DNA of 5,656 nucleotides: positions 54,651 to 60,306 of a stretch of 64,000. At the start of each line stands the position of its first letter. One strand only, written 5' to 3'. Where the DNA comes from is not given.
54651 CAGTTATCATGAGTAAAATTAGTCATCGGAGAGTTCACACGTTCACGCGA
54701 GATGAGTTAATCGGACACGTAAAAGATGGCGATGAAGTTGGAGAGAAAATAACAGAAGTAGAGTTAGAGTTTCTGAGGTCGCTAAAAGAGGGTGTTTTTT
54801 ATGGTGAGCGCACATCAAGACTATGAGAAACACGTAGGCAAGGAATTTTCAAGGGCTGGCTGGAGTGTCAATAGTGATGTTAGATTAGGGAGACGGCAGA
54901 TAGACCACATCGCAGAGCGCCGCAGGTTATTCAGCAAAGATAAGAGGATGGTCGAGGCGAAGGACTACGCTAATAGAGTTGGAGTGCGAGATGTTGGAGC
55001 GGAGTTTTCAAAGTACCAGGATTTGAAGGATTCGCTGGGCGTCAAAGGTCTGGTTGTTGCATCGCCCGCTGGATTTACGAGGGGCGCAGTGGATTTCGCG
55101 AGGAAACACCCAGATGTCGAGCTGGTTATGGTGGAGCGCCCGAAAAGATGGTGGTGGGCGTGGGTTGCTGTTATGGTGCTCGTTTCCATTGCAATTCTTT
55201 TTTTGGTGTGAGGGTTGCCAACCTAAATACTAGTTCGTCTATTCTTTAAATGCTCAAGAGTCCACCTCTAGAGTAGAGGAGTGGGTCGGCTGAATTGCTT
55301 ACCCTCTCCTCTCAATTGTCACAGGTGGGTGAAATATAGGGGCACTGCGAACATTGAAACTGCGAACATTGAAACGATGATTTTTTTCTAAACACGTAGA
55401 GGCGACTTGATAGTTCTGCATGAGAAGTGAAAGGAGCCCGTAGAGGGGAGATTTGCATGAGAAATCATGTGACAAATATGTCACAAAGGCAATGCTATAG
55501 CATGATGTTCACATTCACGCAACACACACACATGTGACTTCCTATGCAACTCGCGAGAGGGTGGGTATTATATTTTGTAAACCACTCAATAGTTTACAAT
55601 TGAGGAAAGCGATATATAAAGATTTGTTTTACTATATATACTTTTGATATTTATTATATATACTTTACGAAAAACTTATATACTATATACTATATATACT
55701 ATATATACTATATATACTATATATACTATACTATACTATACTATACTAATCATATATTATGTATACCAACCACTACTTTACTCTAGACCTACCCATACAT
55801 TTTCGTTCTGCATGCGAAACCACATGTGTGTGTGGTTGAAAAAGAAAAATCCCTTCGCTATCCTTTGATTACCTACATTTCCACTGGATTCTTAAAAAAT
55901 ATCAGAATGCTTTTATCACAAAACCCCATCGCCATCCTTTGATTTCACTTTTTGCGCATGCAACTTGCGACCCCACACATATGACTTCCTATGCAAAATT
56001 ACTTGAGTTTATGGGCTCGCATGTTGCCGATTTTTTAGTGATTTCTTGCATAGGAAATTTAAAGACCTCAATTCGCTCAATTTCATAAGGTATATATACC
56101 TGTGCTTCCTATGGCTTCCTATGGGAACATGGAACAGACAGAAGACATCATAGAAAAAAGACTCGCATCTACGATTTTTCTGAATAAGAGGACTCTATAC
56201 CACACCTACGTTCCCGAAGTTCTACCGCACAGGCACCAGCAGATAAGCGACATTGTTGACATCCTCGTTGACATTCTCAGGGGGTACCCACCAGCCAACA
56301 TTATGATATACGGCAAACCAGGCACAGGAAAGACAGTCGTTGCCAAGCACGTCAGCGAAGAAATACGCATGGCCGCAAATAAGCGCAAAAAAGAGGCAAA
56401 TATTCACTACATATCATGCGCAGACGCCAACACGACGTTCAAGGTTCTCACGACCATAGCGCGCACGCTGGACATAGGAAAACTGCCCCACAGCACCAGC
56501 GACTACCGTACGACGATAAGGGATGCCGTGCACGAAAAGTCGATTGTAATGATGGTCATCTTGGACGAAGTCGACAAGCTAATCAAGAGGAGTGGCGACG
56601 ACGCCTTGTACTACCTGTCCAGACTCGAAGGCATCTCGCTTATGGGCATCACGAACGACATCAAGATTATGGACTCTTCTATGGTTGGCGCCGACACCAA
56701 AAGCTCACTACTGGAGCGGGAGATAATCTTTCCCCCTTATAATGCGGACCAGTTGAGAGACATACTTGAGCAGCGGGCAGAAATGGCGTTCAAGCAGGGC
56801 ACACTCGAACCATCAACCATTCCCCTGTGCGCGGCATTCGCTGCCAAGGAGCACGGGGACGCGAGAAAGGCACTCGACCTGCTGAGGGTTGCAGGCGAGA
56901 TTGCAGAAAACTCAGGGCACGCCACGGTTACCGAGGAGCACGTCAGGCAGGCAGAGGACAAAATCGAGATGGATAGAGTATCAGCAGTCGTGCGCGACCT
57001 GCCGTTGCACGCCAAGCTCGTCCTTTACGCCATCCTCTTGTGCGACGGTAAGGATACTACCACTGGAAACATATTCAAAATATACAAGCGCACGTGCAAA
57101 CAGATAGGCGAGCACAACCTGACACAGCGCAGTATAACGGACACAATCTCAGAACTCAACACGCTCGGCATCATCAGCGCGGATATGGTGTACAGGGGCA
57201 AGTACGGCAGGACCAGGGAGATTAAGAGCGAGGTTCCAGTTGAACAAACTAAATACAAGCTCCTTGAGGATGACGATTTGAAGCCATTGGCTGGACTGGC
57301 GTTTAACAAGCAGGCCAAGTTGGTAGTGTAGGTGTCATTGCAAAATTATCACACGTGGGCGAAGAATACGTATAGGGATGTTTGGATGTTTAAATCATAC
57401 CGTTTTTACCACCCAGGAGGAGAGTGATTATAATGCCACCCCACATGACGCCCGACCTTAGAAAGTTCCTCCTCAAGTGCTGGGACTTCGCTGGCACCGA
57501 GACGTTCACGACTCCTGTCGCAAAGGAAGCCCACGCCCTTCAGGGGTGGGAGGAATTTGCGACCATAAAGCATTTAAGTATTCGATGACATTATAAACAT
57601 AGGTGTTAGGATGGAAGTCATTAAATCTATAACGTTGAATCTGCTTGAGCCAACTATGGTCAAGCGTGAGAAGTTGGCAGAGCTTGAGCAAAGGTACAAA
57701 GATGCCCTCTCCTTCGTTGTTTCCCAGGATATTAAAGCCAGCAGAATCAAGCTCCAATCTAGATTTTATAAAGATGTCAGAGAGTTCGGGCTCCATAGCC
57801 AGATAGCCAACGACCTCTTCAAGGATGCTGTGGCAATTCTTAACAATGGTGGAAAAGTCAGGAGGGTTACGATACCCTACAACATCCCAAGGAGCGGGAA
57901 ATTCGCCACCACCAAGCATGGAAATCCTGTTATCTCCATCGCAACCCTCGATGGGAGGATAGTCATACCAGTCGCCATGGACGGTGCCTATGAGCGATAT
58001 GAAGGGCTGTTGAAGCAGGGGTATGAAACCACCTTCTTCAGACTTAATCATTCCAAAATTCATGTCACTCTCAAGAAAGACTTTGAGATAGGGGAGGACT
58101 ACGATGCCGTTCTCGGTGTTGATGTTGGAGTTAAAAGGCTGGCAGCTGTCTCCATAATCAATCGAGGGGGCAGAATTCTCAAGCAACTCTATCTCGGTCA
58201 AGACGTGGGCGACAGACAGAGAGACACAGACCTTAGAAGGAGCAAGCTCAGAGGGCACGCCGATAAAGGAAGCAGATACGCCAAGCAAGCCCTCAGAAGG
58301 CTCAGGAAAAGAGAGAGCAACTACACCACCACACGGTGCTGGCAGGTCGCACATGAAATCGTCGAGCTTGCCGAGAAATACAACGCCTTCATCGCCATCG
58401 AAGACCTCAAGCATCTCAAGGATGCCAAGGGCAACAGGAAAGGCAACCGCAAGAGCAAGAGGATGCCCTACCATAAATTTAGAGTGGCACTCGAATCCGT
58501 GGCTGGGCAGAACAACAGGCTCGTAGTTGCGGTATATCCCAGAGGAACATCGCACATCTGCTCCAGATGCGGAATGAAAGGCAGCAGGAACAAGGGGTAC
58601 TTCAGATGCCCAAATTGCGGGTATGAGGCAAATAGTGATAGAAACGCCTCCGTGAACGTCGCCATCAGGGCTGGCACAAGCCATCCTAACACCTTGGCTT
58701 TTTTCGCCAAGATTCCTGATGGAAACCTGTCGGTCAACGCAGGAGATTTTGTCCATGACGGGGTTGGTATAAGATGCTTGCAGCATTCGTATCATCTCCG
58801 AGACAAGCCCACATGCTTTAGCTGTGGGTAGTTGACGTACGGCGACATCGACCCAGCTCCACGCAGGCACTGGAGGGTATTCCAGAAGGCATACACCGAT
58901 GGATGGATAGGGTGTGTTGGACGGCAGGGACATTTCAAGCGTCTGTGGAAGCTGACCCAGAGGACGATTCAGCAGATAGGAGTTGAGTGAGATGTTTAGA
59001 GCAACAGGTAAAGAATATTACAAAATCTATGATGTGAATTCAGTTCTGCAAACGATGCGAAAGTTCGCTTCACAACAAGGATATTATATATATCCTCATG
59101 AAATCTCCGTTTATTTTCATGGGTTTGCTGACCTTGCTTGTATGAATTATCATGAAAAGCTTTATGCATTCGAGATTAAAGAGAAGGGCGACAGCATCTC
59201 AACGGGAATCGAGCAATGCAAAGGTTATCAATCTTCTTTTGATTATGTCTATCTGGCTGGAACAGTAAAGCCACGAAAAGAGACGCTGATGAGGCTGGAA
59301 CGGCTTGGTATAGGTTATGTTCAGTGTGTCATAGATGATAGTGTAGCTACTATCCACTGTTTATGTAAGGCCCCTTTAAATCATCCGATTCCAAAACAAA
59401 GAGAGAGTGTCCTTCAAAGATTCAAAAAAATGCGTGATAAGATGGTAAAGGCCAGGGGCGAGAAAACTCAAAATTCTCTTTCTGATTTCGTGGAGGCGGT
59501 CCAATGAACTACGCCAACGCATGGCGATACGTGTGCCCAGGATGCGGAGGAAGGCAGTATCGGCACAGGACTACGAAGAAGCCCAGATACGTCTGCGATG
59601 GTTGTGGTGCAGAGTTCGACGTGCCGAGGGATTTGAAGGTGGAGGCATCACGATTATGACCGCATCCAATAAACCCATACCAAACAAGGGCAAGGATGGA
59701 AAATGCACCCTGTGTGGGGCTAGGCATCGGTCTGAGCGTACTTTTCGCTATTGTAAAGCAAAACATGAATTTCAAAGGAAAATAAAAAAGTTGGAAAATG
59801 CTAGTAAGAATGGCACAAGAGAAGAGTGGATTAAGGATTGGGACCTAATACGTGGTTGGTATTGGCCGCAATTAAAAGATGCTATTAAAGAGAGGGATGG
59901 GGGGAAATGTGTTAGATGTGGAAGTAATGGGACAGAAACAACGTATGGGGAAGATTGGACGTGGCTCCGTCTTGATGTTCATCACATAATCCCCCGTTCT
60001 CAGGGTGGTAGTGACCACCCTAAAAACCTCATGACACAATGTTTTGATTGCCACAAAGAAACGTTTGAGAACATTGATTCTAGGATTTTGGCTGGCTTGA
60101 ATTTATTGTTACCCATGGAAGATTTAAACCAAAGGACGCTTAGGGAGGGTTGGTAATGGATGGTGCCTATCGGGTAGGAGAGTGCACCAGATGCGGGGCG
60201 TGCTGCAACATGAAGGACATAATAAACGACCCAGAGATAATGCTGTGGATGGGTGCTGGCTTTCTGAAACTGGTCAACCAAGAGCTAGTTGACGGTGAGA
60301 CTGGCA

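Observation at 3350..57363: Element-wide 17-bp semi-palindromic box (at least 27 copies) with block-wise polarity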

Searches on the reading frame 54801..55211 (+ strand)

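Call 31: search_protein_families(library=pfam, proteins=[window:54801-55211:+], max_evalue=0.05)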
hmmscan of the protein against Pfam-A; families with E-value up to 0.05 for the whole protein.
window:54801-55211:+ (136 aa): 1 family
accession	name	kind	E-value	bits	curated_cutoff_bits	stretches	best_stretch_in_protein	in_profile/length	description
PF04471.18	Mrr_cat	-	9.7e-10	39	21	1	5-111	6-108/115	Restriction endonuclease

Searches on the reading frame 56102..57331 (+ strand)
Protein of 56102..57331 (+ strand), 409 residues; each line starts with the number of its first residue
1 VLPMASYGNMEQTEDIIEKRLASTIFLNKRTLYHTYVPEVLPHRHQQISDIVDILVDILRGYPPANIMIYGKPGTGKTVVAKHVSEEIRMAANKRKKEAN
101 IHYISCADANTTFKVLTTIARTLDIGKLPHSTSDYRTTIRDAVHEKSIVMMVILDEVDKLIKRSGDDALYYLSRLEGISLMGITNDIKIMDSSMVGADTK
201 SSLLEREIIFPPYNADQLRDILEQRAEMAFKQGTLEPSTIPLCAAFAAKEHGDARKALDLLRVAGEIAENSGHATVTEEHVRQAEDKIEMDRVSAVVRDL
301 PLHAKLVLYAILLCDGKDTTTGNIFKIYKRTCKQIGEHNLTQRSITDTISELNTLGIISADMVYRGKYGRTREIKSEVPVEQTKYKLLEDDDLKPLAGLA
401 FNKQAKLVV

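Call 10: search_protein_families(library=pfam, proteins=[window:56102-57331:+], max_evalue=0.01)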
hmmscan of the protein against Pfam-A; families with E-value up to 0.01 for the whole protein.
window:56102-57331:+ (409 aa): 21 families
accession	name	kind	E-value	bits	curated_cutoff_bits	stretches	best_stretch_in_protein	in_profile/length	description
PF22703.2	Cdc6_lid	-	2e-30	104.9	27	1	219-285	1-67/68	Cdc6 AAA+ ATPase-type lid domain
PF09079.17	Cdc6_C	-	7.6e-24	84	25.1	1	296-385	2-95/96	CDC6, C terminal winged helix domain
PF13401.12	AAA_22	-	9.4e-12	45.8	27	1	66-176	7-108/130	AAA domain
PF22606.2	Cdc6-ORC-like_ATPase_lid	-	1.9e-09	37.8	27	1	213-269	1-57/60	Cdc6/ORC-like, ATPase lid domain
PF13191.12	AAA_16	-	5.1e-08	34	32.6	1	41-143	2-124/167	AAA ATPase domain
PF00004.35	AAA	-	1.3e-07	32.6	21.2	1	67-164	1-73/131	ATPase family associated with various cellular activities (AAA)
PF05621.17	TniB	-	4.8e-07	29.8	22.4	1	44-163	12-134/189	Bacterial TniB protein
PF24883.2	NPHP3_N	-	1.8e-06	28.7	24.8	1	67-144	25-95/164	Nephrocystin 3, N-terminal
PF09848.15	SLFN-g3_helicase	-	1.9e-06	27.9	24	1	66-165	3-96/354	Schlafen group 3, DNA/RNA helicase domain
PF00931.28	NB-ARC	-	0.00013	21.7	23.5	1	64-157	18-109/248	NB-ARC domain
PF01637.24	ATPase_2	-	0.00049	20.4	33.2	1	56-168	12-130/225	ATPase domain predominantly from Archaea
PF13479.12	AAA_24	-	0.00052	20.4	27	1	65-163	3-79/195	AAA domain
PF05729.18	NACHT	-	0.00083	19.7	26.7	1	67-162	3-95/167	NACHT domain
PF00158.32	Sigma54_activat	-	0.0017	18.5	20.2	1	64-111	22-63/168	Sigma-54 interaction domain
PF13238.12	AAA_18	-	0.0026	18.6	29.4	0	67-88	1-22/128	AAA domain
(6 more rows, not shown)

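Call 23: find_related_loci(query=window:56102-57331:+, collection=genome_contigs, flank=10000)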
Query window:56102-57331:+ (409 aa) in genome_contigs; peptide patterns used: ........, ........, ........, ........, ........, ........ (x = any residue, [..] = any of these).
39 stretches matched a pattern, but none encodes a relative of the query by tblastn (E <= 1e-3).

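Call 25: find_homologous_proteins(query=window:56102-57331:+)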
Query window:56102-57331:+ (409 aa): 4801 proteins with E <= 0.001 among 8000 candidates; the best 120 are listed.
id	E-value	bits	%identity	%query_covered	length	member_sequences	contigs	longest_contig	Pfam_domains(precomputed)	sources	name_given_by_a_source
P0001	2.8e-263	891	100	99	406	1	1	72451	PF22703.3,PF24883.3,PF22606.3,PF00004.36,PF13401.13,PF09848.16,PF05621.18,PF09079.18,PF00931.29,PF13191.13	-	-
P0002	5.1e-223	758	84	99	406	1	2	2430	PF22703.3,PF24883.3,PF22606.3,PF00004.36,PF13401.13,PF09848.16,PF05621.18,PF09079.18,PF13191.13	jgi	-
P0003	2.4e-111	391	50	93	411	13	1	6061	PF22703.3,PF07693.21,PF05729.19,PF22606.3,PF00004.36,PF13401.13,PF01637.25,PF05621.18,PF09079.18,PF13191.13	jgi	-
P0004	8.8e-111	389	50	93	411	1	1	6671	PF22703.3,PF07693.21,PF05729.19,PF22606.3,PF00004.36,PF13401.13,PF01637.25,PF05621.18,PF09079.18,PF13191.13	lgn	-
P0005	7.2e-109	383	51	92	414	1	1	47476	PF22703.3,PF22606.3,PF00004.36,PF13401.13,PF01637.25,PF09079.18,PF13191.13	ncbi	ncbi:MAG: ORC1-type DNA replication protein [Methanocellales archaeon]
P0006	9.6e-109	382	50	93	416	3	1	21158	PF22703.3,PF22606.3,PF00004.36,PF13401.13,PF01637.25,PF05621.18,PF09079.18,PF13191.13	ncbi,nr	ncbi:MAG TPA: ORC1-type DNA replication protein [Candidatus Methanoperedenaceae archaeon]|nr:ORC1-ty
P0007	1.6e-108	381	50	94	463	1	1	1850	PF22703.3,PF22606.3,PF00004.36,PF13401.13,PF01637.25,PF05621.18,PF09079.18,PF13191.13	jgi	jgi:archaeal cell division control protein 6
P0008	3.1e-108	380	50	92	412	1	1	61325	PF22703.3,PF22606.3,PF00004.36,PF13401.13,PF01637.25,PF05621.18,PF09079.18,PF13191.13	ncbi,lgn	-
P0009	6.6e-108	379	50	92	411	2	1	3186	PF22703.3,PF22606.3,PF00004.36,PF13401.13,PF05496.19,PF01637.25,PF05621.18,PF09079.18,PF13191.13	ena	-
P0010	1.0e-107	379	50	92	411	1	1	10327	PF22703.3,PF22606.3,PF00004.36,PF13401.13,PF05496.19,PF01637.25,PF05621.18,PF09079.18,PF13191.13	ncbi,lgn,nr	ncbi:MAG: ORC1-type DNA replication protein [Methanocellales archaeon]|nr:ORC1-type DNA replication 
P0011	1.0e-107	379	50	92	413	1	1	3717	PF22703.3,PF22606.3,PF00004.36,PF13401.13,PF01637.25,PF05621.18,PF09079.18,PF13191.13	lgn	-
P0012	2.6e-107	377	50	92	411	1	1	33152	PF22703.3,PF22606.3,PF00004.36,PF13401.13,PF05496.19,PF01637.25,PF05621.18,PF09079.18,PF13191.13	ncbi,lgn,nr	ncbi:MAG: ORC1-type DNA replication protein [Methanocellales archaeon]|nr:ORC1-type DNA replication 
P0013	3.0e-107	377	49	94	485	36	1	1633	PF22703.3,PF05729.19,PF22606.3,PF00004.36,PF13401.13,PF01637.25,PF05621.18,PF09079.18,PF13191.13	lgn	-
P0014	4.9e-107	377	50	94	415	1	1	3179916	PF22703.3,PF22606.3,PF00004.36,PF13401.13,PF01637.25,PF05621.18,PF09079.18,PF13191.13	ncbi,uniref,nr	ncbi:ORC1-type DNA replication protein [Methanocella arvoryzae]|uniref:ORC1-type DNA replication pro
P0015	5.5e-107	376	51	91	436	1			PF22703.3,PF22606.3,PF00004.36,PF13401.13,PF01637.25,PF05621.18,PF09079.18,PF13191.13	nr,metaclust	nr:ORC1-type DNA replication protein [Methanocella arvoryzae]|metaclust:status=active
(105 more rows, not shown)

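Call 26: find_encoding_contigs(protein=P0002, flank=10000)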
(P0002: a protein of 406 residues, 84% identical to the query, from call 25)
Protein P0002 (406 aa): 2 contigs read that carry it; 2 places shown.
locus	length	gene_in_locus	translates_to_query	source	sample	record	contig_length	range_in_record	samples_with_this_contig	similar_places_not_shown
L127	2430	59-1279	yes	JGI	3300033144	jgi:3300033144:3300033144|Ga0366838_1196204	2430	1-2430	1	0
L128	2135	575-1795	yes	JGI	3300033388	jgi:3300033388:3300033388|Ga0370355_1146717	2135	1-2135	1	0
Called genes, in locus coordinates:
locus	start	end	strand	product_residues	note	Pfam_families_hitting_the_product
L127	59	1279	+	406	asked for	PF05621:TniB (weak), PF13191:AAA_16 (weak), PF00004:AAA, PF13401:AAA_22, PF24883:NPHP3_N (weak), PF22606:Cdc6-ORC-like_ATPase_lid (weak), PF22703:Cdc6_lid, PF09079:WHD_Cdc6, +1 more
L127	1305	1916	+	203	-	PF01844:HNH, PF09079:WHD_Cdc6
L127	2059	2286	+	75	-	-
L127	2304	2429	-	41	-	?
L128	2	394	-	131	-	?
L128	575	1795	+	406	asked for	PF05621:TniB (weak), PF13191:AAA_16 (weak), PF00004:AAA, PF13401:AAA_22, PF24883:NPHP3_N (weak), PF22606:Cdc6-ORC-like_ATPase_lid (weak), PF22703:Cdc6_lid, PF09079:WHD_Cdc6, +1 more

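Call 27: find_encoding_contigs(protein=P0001, flank=10000)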
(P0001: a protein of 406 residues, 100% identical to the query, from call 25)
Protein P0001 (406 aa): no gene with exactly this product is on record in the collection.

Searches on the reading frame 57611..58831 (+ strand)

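Call 20: search_protein_families(library=pfam, proteins=[window:57611-58831:+], max_evalue=0.01)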
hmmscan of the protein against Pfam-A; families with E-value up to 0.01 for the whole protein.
window:57611-58831:+ (406 aa): 2 families
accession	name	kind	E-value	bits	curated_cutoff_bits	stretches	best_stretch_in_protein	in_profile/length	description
PF07282.18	Cas12f1-like_TNB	-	1.5e-16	60.8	26.3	1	287-350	1-60/60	Cas12f1-like, TNB domain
PF18516.7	RuvC_1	-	3.2e-07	30.3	26.2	1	165-268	21-116/244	RuvC nuclease domain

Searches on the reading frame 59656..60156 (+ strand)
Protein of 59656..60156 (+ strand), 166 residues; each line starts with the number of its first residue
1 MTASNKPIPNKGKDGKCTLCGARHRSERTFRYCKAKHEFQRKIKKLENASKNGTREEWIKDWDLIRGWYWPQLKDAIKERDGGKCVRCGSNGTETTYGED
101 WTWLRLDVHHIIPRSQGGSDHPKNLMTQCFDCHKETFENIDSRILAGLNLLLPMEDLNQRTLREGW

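Call 61: search_protein_families(library=pfam, proteins=[window:59656-60156:+], max_evalue=0.01)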
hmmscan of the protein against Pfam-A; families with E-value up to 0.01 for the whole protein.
window:59656-60156:+ (166 aa): 3 families
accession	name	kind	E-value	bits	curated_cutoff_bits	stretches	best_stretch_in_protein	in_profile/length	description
PF01844.29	HNH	-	3.6e-11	43.5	21.4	1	85-134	1-42/47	HNH endonuclease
PF14279.12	HNH_5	-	3.3e-07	30.6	27.5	1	107-145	14-52/56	HNH endonuclease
PF13391.12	HNH_2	-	0.0047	17.2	21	0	85-134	1-56/66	HNH endonuclease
